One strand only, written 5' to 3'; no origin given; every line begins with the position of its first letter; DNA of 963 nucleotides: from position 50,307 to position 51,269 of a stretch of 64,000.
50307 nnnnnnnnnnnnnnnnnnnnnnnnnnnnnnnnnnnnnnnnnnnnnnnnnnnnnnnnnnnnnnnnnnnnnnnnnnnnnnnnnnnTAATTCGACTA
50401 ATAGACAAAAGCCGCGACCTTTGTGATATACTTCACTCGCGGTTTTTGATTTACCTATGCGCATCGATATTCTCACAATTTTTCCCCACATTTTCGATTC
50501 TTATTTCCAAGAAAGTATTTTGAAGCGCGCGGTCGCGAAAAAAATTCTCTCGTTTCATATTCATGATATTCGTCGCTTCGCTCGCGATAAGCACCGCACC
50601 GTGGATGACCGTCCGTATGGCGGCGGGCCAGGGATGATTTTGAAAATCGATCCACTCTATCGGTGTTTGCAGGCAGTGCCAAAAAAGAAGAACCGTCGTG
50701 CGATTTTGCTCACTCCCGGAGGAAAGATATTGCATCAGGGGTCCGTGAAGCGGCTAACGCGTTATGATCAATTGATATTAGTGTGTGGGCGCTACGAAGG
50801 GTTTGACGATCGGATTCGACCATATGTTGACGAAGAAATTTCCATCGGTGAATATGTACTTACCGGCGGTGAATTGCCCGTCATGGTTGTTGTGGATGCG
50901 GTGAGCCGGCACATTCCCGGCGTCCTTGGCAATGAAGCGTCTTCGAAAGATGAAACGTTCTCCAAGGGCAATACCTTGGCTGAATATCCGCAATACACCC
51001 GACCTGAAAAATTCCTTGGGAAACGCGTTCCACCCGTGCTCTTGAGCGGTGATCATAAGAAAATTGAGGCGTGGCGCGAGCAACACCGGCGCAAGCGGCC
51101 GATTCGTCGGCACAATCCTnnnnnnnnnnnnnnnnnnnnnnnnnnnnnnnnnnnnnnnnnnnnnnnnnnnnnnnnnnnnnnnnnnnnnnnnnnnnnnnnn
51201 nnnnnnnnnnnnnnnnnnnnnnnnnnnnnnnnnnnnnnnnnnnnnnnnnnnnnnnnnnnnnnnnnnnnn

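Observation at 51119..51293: Consensus promoter plus intrinsic terminator delimiting a transcript of about 135 nt without an ORF, between trmD and 16S rRNA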

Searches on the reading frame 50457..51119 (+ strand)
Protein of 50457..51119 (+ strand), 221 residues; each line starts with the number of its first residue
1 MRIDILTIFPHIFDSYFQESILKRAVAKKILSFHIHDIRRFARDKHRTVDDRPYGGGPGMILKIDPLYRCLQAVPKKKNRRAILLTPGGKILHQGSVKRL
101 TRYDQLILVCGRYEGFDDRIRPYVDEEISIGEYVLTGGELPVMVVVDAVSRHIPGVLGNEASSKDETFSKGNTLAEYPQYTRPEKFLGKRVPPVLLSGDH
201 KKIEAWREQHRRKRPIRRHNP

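Call 10: find_homologous_proteins(query=window:50457-51119:+)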
Query window:50457-51119:+ (221 aa): 8000 proteins with E <= 0.001 among 8000 candidates; the best 120 are listed.
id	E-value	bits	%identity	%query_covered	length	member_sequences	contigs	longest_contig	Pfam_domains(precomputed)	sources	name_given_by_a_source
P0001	3.9e-146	503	100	100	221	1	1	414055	PF01746.27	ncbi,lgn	-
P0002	3.5e-93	329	67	96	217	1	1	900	PF01746.27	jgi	-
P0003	2.3e-90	320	64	97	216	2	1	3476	PF01746.27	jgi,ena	-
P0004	6.6e-90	319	63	100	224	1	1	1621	PF01746.27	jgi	-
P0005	1.2e-89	318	61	100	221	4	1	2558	PF14419.13,PF01746.27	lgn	-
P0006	1.6e-89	317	65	96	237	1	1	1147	PF01746.27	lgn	-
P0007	2.2e-89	317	65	96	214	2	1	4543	PF01746.27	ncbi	-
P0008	2.5e-89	317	62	98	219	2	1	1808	PF14419.13,PF01746.27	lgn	-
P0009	3.3e-89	316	64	96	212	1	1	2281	PF01746.27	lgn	-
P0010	5.0e-89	316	64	96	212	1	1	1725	PF01746.27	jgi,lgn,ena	-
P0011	7.0e-89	315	64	95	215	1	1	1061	PF01746.27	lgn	-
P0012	8.5e-89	315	61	97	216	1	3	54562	PF01746.27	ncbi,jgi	-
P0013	1.0e-88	315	61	97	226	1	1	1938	PF01746.27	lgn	-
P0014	2.4e-87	310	62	97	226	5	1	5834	PF01746.27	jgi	jgi:tRNA (guanine37-N1)-methyltransferase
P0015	4.4e-87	309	62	97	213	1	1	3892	PF01746.27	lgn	-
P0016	6.9e-87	309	62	95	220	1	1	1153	PF01746.27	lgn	-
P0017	7.0e-87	309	62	94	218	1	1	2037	PF01746.27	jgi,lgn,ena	-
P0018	1.9e-86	307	61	96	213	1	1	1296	PF01746.27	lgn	-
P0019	2.4e-86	307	63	96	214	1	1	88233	PF01746.27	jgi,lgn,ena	-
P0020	2.5e-86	307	60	97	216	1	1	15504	PF01746.27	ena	-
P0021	1.8e-85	304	61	93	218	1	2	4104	PF01746.27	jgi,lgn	jgi:tRNA (guanine-N1)-methyltransferase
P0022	4.4e-85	303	63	96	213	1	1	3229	PF01746.27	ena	-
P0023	6.7e-85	302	60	96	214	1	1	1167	PF01746.27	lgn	-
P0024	1.9e-84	301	61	95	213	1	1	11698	PF01746.27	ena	-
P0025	2.1e-84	301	60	97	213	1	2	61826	PF01746.27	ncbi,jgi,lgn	-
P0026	2.7e-84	300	63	97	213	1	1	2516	PF01746.27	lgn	-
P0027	3.8e-84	300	59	98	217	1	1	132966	PF02590.23,PF01746.27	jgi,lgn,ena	-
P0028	4.2e-84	300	61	96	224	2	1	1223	PF01746.27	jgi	jgi:tRNA (guanine37-N1)-methyltransferase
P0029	6.3e-84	299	61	96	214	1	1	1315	PF01746.27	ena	-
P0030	1.4e-83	298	60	97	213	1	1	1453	PF01746.27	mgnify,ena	mgnify:CR=1 FL=1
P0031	2.2e-83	297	61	96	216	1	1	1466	PF01746.27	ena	-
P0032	4.1e-83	296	61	97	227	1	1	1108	PF01746.27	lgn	-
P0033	5.7e-83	296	59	97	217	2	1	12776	PF01746.27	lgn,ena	-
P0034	6.2e-83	296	61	96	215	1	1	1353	PF01746.27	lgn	-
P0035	1.1e-82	295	61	97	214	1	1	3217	PF01746.27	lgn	-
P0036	1.2e-82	295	62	98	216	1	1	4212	PF01746.27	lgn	-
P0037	1.3e-82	295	59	97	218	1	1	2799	PF01746.27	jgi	jgi:tRNA (guanine37-N1)-methyltransferase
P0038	1.5e-82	295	60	97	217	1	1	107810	PF01746.27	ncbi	ncbi:tRNA (guanosine(37)-N1)-methyltransferase TrmD [Patescibacteria group bacterium]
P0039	1.7e-82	294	60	96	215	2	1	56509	PF01746.27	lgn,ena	-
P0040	1.9e-82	294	59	97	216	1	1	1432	PF01746.27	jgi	-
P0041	2.1e-82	294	62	97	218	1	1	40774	PF01746.27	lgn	-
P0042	3.9e-82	293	62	97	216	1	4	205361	PF01746.27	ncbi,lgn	-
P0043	4.5e-82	293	60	97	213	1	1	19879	PF01746.27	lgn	-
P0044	4.6e-82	293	61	96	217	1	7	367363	PF01746.27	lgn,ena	-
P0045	4.8e-82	293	60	96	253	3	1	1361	PF01746.27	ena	-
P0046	5.4e-82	293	59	97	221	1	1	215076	PF01746.27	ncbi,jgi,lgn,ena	ncbi:MAG: tRNA (guanosine(37)-N1)-methyltransferase TrmD [Patescibacteria group bacterium]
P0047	6.8e-82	292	60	96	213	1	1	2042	PF01746.27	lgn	-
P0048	6.9e-82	292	59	97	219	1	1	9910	PF01746.27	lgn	-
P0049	8.8e-82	292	57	97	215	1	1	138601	PF01746.27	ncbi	ncbi:MAG: tRNA (guanosine(37)-N1)-methyltransferase TrmD [Patescibacteria group bacterium]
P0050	1.1e-81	292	59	97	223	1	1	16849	PF01746.27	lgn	-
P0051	2.1e-81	291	59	97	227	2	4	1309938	PF01746.27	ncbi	ncbi:MAG: tRNA (guanosine(37)-N1)-methyltransferase TrmD [Candidatus Kerfeldbacteria bacterium]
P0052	2.5e-81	291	63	94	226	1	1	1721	PF01746.27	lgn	-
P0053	3.1e-81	290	60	96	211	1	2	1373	PF01746.27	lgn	-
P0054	3.5e-81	290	63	95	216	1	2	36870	PF01746.27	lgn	-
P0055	6.6e-81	289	60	97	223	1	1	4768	PF01746.27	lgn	-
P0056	6.6e-81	289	62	96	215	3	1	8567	PF02590.23,PF01746.27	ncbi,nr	ncbi:tRNA (guanosine(37)-N1)-methyltransferase TrmD [Candidatus Uhrbacteria bacterium]|nr:tRNA (guan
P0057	7.0e-81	289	60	97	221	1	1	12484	PF01746.27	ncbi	ncbi:MAG: tRNA (guanosine(37)-N1)-methyltransferase TrmD [Parcubacteria group bacterium]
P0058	8.3e-81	289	61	96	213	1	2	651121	PF01746.27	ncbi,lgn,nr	ncbi:MAG: tRNA (guanosine(37)-N1)-methyltransferase TrmD [Patescibacteria group bacterium]|nr:tRNA (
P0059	9.9e-81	289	58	97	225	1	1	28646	PF01746.27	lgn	-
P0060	1.1e-80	289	58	97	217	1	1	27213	PF01746.27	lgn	-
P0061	1.2e-80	288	60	95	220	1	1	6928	PF01746.27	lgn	-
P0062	1.6e-80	288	60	97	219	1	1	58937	PF01746.27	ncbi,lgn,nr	ncbi:MAG: tRNA (guanosine(37)-N1)-methyltransferase TrmD [bacterium]|nr:tRNA (guanosine(37)-N1)-meth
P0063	2.0e-80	288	55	98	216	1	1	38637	PF01746.27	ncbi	-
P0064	2.1e-80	288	59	97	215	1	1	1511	PF01746.27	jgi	jgi:tRNA (guanine37-N1)-methyltransferase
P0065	2.2e-80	288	59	97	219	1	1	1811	PF01746.27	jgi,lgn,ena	-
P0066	2.2e-80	287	60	96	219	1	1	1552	PF01746.27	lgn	-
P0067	2.3e-80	287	57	99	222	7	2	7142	PF01746.27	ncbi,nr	ncbi:MAG: tRNA (guanosine(37)-N1)-methyltransferase TrmD [Patescibacteria group bacterium]|nr:tRNA (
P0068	3.0e-80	287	60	97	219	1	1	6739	PF01746.27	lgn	-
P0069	3.0e-80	287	60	97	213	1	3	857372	PF01746.27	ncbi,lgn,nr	ncbi:MAG: tRNA (guanosine(37)-N1)-methyltransferase TrmD [Candidatus Kerfeldbacteria bacterium]|nr:t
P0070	3.0e-80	287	57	97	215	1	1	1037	PF01746.27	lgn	-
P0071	3.1e-80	287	59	96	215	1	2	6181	PF01746.27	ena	-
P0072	3.1e-80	287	59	97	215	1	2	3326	PF01746.27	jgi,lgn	jgi:tRNA (guanine37-N1)-methyltransferase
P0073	3.6e-80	287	58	97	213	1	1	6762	PF01746.27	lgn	-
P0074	3.7e-80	287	60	96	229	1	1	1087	PF01746.27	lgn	-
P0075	4.2e-80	287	58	96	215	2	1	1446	PF01746.27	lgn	-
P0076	4.9e-80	286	59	97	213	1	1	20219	PF01746.27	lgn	-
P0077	5.2e-80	286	59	97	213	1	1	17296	PF01746.27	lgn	-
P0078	5.4e-80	286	59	97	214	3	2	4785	PF01746.27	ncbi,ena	ncbi:MAG: tRNA (guanosine(37)-N1)-methyltransferase TrmD [Patescibacteria group bacterium]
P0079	6.6e-80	286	62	94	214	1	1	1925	PF01746.27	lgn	-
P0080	8.5e-80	286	62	94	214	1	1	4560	PF01746.27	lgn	-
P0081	8.8e-80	286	57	96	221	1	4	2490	PF01746.27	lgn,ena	-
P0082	9.1e-80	285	58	96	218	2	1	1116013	PF01746.27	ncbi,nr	ncbi:MAG: tRNA (guanosine(37)-N1)-methyltransferase TrmD [Candidatus Kerfeldbacteria bacterium]|nr:t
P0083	1.1e-79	285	58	96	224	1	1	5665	PF01746.27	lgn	-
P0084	1.1e-79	285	59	97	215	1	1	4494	PF01746.27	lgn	-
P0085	1.2e-79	285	60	95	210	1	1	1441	PF01746.27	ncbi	-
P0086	1.5e-79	285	58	99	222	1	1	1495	PF01746.27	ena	-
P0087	1.6e-79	285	58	97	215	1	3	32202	PF01746.27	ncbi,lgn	-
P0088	2.4e-79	284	59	95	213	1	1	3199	PF01746.27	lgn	-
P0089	2.5e-79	284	59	96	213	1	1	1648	PF01746.27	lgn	-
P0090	3.0e-79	284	60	95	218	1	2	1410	PF01746.27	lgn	-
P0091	3.0e-79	284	57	96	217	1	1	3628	PF02590.23,PF01746.27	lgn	-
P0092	3.2e-79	284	59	96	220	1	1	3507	PF01746.27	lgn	-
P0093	3.3e-79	284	59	96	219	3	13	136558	PF01746.27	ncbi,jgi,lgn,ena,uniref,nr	ncbi:MAG: tRNA (guanosine(37)-N1)-methyltransferase TrmD [Candidatus Kerfeldbacteria bacterium RIFCS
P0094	3.3e-79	284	59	96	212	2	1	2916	PF01746.27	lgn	-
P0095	3.9e-79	283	58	97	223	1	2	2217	PF01746.27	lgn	-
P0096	3.9e-79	283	60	95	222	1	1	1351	PF01746.27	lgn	-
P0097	4.3e-79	283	58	96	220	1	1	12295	PF01746.27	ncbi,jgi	jgi:tRNA (guanine37-N1)-methyltransferase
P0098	4.5e-79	283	58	96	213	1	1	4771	PF01746.27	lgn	-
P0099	6.6e-79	283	56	97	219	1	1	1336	PF01746.27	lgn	-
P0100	6.7e-79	283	57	96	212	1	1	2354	PF01746.27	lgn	-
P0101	6.7e-79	283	58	96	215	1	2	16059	PF01746.27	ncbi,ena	-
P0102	6.8e-79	283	58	96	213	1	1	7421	PF01746.27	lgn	-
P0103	7.1e-79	283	59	96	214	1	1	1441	PF01746.27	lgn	-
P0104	7.3e-79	283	56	100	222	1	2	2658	PF01746.27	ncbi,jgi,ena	ncbi:MAG: tRNA (guanosine(37)-N1)-methyltransferase TrmD [Patescibacteria group bacterium]|jgi:tRNA 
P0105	7.6e-79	282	60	96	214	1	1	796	PF01746.27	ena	-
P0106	7.9e-79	282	59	96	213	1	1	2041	PF01746.27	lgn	-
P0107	8.5e-79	282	60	96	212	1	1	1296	PF01746.27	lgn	-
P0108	8.9e-79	282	61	96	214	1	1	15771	PF01746.27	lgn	-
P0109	9.2e-79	282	60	97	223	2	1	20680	PF01746.27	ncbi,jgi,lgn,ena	-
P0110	1.0e-78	282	59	96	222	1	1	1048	PF01746.27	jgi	jgi:tRNA (guanine37-N1)-methyltransferase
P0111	1.0e-78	282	59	96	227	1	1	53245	PF01746.27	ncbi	-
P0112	1.1e-78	282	58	97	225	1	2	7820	PF01746.27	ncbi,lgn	ncbi:MAG: tRNA (guanosine(37)-N1)-methyltransferase TrmD [bacterium]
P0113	1.1e-78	282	59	96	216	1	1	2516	PF01746.27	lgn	-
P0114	1.2e-78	282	62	96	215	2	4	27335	PF01746.27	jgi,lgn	jgi:tRNA (guanine37-N1)-methyltransferase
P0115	1.2e-78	282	58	96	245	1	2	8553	PF01746.27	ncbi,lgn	-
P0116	1.3e-78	282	57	100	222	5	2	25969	PF01746.27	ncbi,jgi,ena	ncbi:MAG: tRNA (guanosine(37)-N1)-methyltransferase TrmD [Patescibacteria group bacterium]|jgi:tRNA 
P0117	1.3e-78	282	58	96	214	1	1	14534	PF01746.27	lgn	-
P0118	1.4e-78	282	62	90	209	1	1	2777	PF01746.27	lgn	-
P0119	1.6e-78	281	55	98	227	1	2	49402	PF01746.27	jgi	-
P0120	1.8e-78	281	57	97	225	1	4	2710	PF01746.27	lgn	-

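Call 11: find_related_loci(query=window:50457-51119:+, collection=genome_contigs, flank=4000)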
Query window:50457-51119:+ (221 aa) in genome_contigs; peptide patterns used: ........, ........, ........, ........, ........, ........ (x = any residue, [..] = any of these).
599 stretches matched a pattern (row limit reached: there are more); 588 encode a relative of the query (tblastn E <= 1e-3); the best 80 are kept; 80 distinct loci.
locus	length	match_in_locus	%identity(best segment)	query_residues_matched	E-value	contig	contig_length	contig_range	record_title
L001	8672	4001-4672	55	1-214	1e-82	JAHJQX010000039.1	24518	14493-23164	MAG: Patescibacteria group bacterium isolate OS_PC_MetaG.mb.121 OS_PC_MetaG.mb.121_k141_692621, whole genome shotgun seq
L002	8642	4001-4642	57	1-208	2e-81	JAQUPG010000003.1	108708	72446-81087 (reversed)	MAG: Patescibacteria group bacterium isolate STD1_219 NODE_368_length_108708_cov_6.667014_Sandtown_D1, whole genome shot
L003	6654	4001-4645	54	1-210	4e-77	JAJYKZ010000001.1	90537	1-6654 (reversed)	MAG: bacterium isolate DBS2-1.bin57 NODE_425_length_90537_cov_2.374815, whole genome shotgun sequence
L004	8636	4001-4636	54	1-212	4e-74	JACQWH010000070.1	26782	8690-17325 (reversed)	MAG: Candidatus Uhrbacteria bacterium isolate NC_groundwater_1484_Ag_S-0.65um_49_37 S_p65_S5_coassembly_k141_4985130, wh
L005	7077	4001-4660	54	1-221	5e-73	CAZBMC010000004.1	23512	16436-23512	MAG TPA_asm: uncultured Gammaproteobacteria bacterium isolate SRP329715_co1_47 genome assembly, contig: NODE_3085_length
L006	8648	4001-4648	48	1-218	3e-73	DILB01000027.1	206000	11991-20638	MAG TPA_asm: Bacillales bacterium UBA5603 UBA5603_contig_3486, whole genome shotgun sequence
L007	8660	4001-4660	52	1-218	2e-71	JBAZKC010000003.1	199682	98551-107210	MAG: Candidatus Omnitrophota bacterium isolate SO_2017_LW4_134 scaffold_209_c1_LW137-91_2017, whole genome shotgun seque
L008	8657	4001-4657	51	1-219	3e-71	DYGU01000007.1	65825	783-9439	MAG TPA_asm: Dehalococcoides mccartyi isolate BE2012_46_32 Afr_mines_BE2012_248_length_65825_cov_13_716542, whole genome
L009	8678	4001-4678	46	1-220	9e-71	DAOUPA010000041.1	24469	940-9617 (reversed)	MAG TPA_asm: Planctomicrobium sp. isolate CSMAG_88 CSMAG_88_k127_3775593_length_24469_cov_131.6764, whole genome shotgun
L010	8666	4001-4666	48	1-220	4e-71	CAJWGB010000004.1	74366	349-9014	MAG TPA_asm: uncultured Planctomycetaceae bacterium isolate ERR599029_bin.89_MetaBAT_v2.12.1_MAG genome assembly, contig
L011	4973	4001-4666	51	1-221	1e-70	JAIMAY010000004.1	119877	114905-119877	MAG: Alicyclobacillus sp. isolate HOT.MB2.19 NODE_116_length_119877_cov_69.411486, whole genome shotgun sequence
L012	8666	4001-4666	53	1-218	4e-70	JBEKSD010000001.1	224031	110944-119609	MAG: Candidatus Omnitrophota bacterium isolate SPRUCE 526 SPRUCE_526_1, whole genome shotgun sequence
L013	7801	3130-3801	53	1-215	4e-70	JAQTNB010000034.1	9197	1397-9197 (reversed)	MAG: Candidatus Omnitrophota bacterium isolate STA_54 NODE_15840_length_9197_cov_2.402867_Sandtown_A, whole genome shotg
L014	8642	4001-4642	53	1-218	3e-70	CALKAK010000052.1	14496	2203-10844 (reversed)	MAG TPA_asm: uncultured Bacillaceae bacterium isolate SRR6713625_bin.86_CONCOCT_v1.1_MAG genome assembly, contig: ERZ794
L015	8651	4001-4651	50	2-217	2e-69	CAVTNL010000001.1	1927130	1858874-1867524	MAG: uncultured Nitrospiraceae bacterium isolate MFD04752.bin.2.24 genome assembly, contig: contig_11908, whole genome s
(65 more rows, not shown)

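Call 12: find_encoding_contigs(protein=P0001, flank=3000, max_places=3)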
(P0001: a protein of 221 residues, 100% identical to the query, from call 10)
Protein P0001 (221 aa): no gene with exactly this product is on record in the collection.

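Call 13: find_encoding_contigs(protein=P0019, flank=4000, max_places=3)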
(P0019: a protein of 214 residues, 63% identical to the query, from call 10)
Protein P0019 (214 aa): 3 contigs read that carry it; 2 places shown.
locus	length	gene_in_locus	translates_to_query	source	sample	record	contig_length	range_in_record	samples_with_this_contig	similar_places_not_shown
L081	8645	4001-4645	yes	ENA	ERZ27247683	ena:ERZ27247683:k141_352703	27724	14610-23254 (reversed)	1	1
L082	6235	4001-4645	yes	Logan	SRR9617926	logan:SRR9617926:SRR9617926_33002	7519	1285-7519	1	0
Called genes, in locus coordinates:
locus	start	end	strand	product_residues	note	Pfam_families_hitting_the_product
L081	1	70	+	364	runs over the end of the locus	PF02729:OTCace_N, PF00185:OTCace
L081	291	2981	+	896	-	PF02463:SMC_N, PF13304:AAA_21 (faint), PF13476:AAA_23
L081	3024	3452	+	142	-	PF00886:Ribosomal_S16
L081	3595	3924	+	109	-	PF13083:KH_KhpA-B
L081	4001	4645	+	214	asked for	PF01746:tRNA_m1G_MT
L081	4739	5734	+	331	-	PF00348:polyprenyl_synt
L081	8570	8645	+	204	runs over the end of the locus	-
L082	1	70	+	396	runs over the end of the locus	PF02729:OTCace_N, PF00185:OTCace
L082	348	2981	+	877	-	PF02463:SMC_N, PF13304:AAA_21 (faint), PF13476:AAA_23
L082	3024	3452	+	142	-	PF00886:Ribosomal_S16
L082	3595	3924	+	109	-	PF13083:KH_KhpA-B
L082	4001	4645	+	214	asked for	PF01746:tRNA_m1G_MT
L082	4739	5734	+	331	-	PF00348:polyprenyl_synt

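Call 14: find_encoding_contigs(protein=P0012, flank=4000, max_places=3)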
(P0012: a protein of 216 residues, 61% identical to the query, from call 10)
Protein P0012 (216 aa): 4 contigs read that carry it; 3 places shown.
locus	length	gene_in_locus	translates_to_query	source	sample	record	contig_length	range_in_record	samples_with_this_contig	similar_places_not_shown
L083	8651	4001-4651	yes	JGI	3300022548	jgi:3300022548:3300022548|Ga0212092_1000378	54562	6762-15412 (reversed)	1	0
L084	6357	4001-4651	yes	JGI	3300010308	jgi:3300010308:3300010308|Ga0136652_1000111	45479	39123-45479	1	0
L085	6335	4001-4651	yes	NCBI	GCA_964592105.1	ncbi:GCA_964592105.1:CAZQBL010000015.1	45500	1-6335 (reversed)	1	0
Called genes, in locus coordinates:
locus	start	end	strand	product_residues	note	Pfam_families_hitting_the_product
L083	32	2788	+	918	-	-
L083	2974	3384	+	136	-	PF00886:Ribosomal_S16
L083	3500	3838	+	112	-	PF13083:KH_KhpA-B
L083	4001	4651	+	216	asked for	PF01746:tRNA_m1G_MT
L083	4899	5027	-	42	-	-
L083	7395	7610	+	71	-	-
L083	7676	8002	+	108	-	-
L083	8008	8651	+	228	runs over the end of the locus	PF02592:Vut_1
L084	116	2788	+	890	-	PF02463:SMC_N, PF13304:AAA_21 (faint), PF13476:AAA_23, PF07889:DUF1664 (faint)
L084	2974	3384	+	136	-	PF00886:Ribosomal_S16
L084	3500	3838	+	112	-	PF13083:KH_KhpA-B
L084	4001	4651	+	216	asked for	PF01746:tRNA_m1G_MT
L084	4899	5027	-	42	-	-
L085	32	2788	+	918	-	-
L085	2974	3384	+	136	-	PF00886:Ribosomal_S16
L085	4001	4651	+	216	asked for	PF01746:tRNA_m1G_MT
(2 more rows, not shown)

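Call 23: find_encoding_contigs(protein=P0025, flank=4000, max_places=2)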
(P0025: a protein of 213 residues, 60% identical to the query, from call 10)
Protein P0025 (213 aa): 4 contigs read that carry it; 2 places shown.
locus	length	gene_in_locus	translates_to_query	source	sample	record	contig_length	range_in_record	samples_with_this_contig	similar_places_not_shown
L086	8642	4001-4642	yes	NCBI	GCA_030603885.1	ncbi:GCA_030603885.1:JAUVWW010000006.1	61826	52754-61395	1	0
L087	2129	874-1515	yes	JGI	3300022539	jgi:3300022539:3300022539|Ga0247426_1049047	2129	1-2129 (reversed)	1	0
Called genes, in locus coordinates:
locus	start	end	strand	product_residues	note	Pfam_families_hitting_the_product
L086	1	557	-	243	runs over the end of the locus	PF11617:Cu-binding_MopE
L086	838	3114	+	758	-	PF02463:SMC_N, PF13175:AAA_15, PF13476:AAA_23 (faint), PF13555:AAA_29 (weak), PF13304:AAA_21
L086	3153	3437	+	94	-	PF00886:Ribosomal_S16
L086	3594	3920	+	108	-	PF13083:KH_KhpA-B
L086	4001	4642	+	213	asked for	PF01746:tRNA_m1G_MT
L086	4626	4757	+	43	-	-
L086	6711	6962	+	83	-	-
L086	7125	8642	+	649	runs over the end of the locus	?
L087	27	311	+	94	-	PF00886:Ribosomal_S16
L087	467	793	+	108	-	PF13083:KH_KhpA-B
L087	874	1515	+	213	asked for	PF01746:tRNA_m1G_MT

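Call 24: find_encoding_contigs(protein=P0027, flank=4000, max_places=2)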
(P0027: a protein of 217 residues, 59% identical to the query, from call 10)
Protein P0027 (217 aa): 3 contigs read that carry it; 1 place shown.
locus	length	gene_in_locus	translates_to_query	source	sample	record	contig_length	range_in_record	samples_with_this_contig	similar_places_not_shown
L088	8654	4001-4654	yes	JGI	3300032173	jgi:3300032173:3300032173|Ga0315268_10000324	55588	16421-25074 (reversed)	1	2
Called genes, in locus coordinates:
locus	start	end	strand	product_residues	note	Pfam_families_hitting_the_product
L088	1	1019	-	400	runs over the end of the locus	PF00437:T2SSE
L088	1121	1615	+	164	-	-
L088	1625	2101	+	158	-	PF00072:Response_reg (weak)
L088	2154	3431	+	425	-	-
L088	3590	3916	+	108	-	PF13083:KH_KhpA-B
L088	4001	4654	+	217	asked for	PF01746:tRNA_m1G_MT, PF02590:SPOUT_MTase (weak)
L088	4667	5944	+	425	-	PF05977:MFS_3, PF07690:MFS_1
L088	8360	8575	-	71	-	-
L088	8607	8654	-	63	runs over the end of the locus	-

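Call 25: find_encoding_contigs(protein=P0007, flank=4000, max_places=2)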
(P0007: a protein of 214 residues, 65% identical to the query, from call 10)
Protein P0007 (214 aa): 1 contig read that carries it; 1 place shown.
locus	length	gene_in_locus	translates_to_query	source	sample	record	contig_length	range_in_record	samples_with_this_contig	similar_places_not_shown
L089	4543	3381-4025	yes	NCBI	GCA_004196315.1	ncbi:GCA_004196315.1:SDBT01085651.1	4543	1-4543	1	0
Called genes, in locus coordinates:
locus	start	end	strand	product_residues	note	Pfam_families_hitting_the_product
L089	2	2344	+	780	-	?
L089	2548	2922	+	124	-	PF13083:KH_KhpA-B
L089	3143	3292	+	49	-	-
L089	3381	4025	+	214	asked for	PF01746:tRNA_m1G_MT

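Call 26: find_encoding_contigs(protein=P0020, flank=4000, max_places=2)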
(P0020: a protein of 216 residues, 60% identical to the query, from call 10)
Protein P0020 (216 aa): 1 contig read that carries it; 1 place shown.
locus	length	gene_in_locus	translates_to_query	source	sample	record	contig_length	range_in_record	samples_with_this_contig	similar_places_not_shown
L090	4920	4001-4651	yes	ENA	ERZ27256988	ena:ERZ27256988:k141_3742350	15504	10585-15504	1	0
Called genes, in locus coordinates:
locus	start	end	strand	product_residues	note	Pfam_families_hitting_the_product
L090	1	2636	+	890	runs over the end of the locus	PF02463:SMC_N, PF13175:AAA_15, PF13304:AAA_21 (faint), PF13476:AAA_23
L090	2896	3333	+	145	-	PF00886:Ribosomal_S16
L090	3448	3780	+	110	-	PF13083:KH_KhpA-B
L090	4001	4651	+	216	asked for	PF01746:tRNA_m1G_MT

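Call 36: find_encoding_contigs(protein=P0003, flank=3000, max_places=2)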
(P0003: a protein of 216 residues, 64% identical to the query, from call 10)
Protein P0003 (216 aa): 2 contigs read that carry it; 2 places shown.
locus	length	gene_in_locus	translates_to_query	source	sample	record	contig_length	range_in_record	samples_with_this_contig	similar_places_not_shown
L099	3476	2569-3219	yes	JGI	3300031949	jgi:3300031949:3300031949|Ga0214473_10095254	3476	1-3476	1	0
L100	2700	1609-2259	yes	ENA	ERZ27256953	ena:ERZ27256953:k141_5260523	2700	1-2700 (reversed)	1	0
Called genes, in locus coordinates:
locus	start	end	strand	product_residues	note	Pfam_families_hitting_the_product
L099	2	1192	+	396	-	?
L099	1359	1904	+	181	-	PF00886:Ribosomal_S16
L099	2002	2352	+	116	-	PF13083:KH_KhpA-B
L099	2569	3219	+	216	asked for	PF01746:tRNA_m1G_MT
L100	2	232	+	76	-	?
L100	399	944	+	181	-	PF00886:Ribosomal_S16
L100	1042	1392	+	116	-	PF13083:KH_KhpA-B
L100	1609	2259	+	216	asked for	PF01746:tRNA_m1G_MT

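Call 37: find_encoding_contigs(protein=P0022, flank=3000, max_places=2)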
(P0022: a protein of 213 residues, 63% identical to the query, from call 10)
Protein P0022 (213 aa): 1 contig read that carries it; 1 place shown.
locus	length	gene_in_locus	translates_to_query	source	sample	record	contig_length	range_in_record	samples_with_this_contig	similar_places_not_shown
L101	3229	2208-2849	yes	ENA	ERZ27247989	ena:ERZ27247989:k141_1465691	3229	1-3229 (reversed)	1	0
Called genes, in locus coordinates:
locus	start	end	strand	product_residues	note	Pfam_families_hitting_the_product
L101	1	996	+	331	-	?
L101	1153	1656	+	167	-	PF00886:Ribosomal_S16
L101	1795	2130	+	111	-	PF13083:KH_KhpA-B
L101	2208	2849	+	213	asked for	PF01746:tRNA_m1G_MT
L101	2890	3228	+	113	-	?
